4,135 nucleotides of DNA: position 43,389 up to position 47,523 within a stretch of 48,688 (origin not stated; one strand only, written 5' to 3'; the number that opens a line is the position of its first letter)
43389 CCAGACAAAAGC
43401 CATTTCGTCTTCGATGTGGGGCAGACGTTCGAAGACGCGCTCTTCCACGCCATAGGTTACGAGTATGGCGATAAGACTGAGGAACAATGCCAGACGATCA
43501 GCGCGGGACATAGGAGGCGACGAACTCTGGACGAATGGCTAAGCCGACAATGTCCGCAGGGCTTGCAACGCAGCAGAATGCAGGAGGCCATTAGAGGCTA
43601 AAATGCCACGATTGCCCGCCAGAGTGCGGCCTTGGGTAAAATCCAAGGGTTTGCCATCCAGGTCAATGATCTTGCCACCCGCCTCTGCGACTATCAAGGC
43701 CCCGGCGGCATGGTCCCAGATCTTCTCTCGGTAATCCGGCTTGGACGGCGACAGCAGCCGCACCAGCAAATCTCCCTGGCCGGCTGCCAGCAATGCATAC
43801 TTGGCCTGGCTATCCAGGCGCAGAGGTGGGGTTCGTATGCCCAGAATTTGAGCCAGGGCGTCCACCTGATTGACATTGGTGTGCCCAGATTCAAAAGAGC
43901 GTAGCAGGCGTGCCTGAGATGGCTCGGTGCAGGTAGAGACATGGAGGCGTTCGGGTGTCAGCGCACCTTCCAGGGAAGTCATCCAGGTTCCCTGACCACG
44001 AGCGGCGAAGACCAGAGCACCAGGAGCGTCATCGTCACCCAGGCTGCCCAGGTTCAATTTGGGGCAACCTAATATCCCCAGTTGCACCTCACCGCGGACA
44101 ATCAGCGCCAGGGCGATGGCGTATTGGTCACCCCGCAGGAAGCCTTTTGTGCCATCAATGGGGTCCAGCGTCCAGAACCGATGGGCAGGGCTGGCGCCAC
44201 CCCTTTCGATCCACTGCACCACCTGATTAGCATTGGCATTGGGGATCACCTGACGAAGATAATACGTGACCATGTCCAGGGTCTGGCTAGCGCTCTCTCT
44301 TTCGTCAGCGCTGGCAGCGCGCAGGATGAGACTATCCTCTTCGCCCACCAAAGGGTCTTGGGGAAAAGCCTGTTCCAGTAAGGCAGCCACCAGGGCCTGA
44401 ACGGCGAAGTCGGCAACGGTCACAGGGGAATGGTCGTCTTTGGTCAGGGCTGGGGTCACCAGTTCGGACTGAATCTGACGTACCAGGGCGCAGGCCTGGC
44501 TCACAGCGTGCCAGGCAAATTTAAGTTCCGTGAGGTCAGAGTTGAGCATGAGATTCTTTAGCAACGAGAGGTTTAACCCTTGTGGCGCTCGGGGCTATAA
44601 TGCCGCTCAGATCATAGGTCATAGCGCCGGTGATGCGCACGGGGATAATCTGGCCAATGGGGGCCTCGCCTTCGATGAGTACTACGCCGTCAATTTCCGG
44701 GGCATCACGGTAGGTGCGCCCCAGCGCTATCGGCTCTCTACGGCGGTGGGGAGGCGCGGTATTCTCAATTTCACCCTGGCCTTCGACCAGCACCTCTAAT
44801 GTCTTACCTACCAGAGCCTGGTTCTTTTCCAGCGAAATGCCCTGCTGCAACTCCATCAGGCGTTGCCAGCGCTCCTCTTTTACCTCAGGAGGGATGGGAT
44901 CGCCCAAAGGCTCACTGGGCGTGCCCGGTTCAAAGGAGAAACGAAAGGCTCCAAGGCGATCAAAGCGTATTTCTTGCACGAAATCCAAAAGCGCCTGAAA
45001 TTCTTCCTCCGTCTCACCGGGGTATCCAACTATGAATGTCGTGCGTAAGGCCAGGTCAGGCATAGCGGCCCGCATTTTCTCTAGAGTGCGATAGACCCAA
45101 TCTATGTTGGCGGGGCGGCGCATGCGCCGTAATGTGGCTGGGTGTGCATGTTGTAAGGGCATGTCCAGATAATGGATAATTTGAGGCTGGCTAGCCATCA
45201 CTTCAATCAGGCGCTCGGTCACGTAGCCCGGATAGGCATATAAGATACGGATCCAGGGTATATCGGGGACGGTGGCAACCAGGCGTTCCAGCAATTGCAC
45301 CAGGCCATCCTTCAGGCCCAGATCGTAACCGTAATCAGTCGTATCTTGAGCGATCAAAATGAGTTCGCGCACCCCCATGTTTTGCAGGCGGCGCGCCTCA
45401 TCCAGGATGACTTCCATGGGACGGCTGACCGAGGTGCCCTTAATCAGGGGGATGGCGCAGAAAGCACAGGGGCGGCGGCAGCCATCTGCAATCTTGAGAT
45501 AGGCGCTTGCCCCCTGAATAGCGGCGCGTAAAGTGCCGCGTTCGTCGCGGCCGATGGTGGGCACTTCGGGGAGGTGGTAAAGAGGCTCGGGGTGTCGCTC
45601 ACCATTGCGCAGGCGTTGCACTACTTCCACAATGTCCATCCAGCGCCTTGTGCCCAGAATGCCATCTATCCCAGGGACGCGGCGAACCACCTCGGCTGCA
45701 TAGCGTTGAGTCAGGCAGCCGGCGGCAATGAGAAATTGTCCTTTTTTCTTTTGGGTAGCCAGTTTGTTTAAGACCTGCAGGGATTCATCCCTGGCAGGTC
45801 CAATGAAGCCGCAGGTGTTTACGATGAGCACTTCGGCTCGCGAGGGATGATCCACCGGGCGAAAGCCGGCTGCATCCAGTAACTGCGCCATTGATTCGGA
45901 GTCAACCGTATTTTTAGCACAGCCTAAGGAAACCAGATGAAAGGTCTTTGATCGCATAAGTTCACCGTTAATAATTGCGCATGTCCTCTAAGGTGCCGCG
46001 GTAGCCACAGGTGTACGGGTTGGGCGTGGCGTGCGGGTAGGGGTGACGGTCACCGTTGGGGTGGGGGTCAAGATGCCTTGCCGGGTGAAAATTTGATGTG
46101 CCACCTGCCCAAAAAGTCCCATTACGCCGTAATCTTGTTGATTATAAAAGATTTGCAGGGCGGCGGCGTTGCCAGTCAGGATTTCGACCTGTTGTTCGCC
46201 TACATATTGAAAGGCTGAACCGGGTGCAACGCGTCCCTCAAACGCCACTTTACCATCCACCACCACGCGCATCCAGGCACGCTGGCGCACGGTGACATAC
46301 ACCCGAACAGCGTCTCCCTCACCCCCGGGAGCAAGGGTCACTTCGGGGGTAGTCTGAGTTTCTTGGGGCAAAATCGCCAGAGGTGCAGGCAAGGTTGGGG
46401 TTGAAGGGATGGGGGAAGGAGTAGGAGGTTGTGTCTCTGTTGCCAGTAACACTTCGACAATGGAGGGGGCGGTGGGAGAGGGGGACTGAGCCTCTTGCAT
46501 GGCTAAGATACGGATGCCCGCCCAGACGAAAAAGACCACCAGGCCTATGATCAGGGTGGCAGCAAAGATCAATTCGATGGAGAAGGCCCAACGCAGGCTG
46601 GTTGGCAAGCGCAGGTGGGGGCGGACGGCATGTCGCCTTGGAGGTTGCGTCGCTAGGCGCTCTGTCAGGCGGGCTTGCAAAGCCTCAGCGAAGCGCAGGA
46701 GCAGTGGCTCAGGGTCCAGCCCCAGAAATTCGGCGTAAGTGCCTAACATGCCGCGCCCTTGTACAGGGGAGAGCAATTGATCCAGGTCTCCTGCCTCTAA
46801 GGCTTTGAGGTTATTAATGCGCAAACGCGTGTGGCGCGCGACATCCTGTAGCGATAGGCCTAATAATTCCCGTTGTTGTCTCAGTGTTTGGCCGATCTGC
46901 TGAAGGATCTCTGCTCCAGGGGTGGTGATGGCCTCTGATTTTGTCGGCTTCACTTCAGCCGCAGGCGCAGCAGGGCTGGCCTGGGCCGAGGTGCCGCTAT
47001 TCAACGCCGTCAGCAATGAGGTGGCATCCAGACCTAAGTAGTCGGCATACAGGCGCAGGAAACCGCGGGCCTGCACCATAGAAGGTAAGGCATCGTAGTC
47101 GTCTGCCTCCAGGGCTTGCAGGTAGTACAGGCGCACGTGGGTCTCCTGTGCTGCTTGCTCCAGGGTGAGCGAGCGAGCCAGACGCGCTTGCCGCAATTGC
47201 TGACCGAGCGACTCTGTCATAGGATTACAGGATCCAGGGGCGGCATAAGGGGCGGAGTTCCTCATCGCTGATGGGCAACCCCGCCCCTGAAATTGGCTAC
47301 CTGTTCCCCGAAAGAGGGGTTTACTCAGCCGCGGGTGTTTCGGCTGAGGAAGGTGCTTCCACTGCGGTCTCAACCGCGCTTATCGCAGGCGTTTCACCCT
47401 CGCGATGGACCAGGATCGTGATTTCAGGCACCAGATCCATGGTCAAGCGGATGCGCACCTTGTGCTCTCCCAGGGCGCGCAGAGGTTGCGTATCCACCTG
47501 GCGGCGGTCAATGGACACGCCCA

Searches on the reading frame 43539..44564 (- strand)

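Call 11: search_protein_families(library=ncbifam, max_evalue=1e-10, proteins=[window:43539-44564:-])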
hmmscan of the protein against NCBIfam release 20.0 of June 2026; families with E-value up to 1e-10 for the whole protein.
window:43539-44564:- (341 aa): 4 families
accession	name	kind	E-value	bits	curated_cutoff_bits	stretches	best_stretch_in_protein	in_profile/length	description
TIGR01330.1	bisphos_HAL2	equivalog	4.7e-95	318.4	267.05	1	12-335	4-349/359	3'(2'),5'-bisphosphate nucleotidase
TIGR02067.1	his_9_HisN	equivalog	5.5e-28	98.1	275.15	1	119-336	63-251/252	histidinol-phosphatase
TIGR01331.1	bisphos_cysQ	equivalog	3.7e-25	89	228.8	1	127-311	75-236/250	3'(2'),5'-bisphosphate nucleotidase CysQ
NF008182.0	PRK10931.1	equivalog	1.2e-19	70.4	379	1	111-312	63-233/246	3'(2'),5'-bisphosphate nucleotidase CysQ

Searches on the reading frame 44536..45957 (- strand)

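Call 11: search_protein_families(library=ncbifam, max_evalue=1e-10, proteins=[window:44536-45957:-])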
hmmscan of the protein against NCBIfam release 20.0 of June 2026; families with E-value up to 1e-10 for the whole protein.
window:44536-45957:- (473 aa): 8 families
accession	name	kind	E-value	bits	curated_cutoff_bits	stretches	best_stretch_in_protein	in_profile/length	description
TIGR01125.1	TIGR01125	equivalog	3.3e-139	464.7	356.95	1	7-452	3-432/432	30S ribosomal protein S12 methylthiotransferase RimO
TIGR00089.1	TIGR00089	subfamily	7.3e-120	400.6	251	1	5-452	1-429/429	MiaB/RimO family radical SAM methylthiotransferase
TIGR01574.1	miaB-methiolase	equivalog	1.2e-82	278.3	355.3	1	5-452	1-434/437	tRNA (N6-isopentenyl adenosine(37)-C2)-methylthiotransferase MiaB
TIGR01579.1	MiaB-like-C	equivalog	4.4e-73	246.9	357.05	1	9-395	2-383/416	tRNA (N(6)-L-threonylcarbamoyladenosine(37)-C(2))-methylthiotransferase MtaB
TIGR01578.1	MiaB-like-B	hypoth_equivalog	1.7e-63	214.9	314.7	1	7-402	3-385/421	tRNA (N(6)-L-threonylcarbamoyladenosine(37)-C(2))-methylthiotransferase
NF010916.0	PRK14336.1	equivalog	4.1e-56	190.5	606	1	146-395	120-369/418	tRNA (N6-isopentenyl adenosine(37)-C2)-methylthiotransferase MiaB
TIGR04014.1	B12_SAM_MJ_0865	equivalog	1.6e-21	76.6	360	1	144-354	153-357/434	methyl-coenzyme M reductase glutamine C-methyltransferase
TIGR04013.1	B12_SAM_MJ_1487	hypoth_equivalog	3e-15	55.9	251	1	61-370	58-372/382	TIGR04013 family B12-binding domain/radical SAM domain-containing protein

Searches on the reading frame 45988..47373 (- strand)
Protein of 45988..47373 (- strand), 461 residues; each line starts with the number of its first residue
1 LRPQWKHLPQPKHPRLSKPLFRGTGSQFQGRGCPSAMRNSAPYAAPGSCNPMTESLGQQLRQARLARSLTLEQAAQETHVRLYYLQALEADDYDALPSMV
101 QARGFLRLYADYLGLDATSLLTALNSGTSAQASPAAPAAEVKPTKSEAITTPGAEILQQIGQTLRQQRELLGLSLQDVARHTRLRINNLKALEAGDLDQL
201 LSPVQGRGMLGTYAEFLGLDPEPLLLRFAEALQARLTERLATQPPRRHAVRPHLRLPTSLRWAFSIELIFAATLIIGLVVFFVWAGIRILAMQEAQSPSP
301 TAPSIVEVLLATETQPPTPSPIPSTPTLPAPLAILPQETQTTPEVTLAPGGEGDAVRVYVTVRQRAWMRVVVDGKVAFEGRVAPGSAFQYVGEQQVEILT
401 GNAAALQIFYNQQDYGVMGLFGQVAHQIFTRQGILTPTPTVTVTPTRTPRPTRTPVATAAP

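Call 11: search_protein_families(library=ncbifam, max_evalue=1e-10, proteins=[window:45988-47373:-])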
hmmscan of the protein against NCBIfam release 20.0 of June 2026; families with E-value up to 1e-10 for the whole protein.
window:45988-47373:- (461 aa): 2 families
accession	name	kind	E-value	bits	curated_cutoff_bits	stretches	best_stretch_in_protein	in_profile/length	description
NF041534.1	rodZ_Strepcoccus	equivalog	3e-32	111.9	375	2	55-127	5-77/275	cytoskeleton protein RodZ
NF008109.0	PRK10856.1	equivalog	2.8e-12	47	208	0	158-228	13-83/334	cytoskeleton protein RodZ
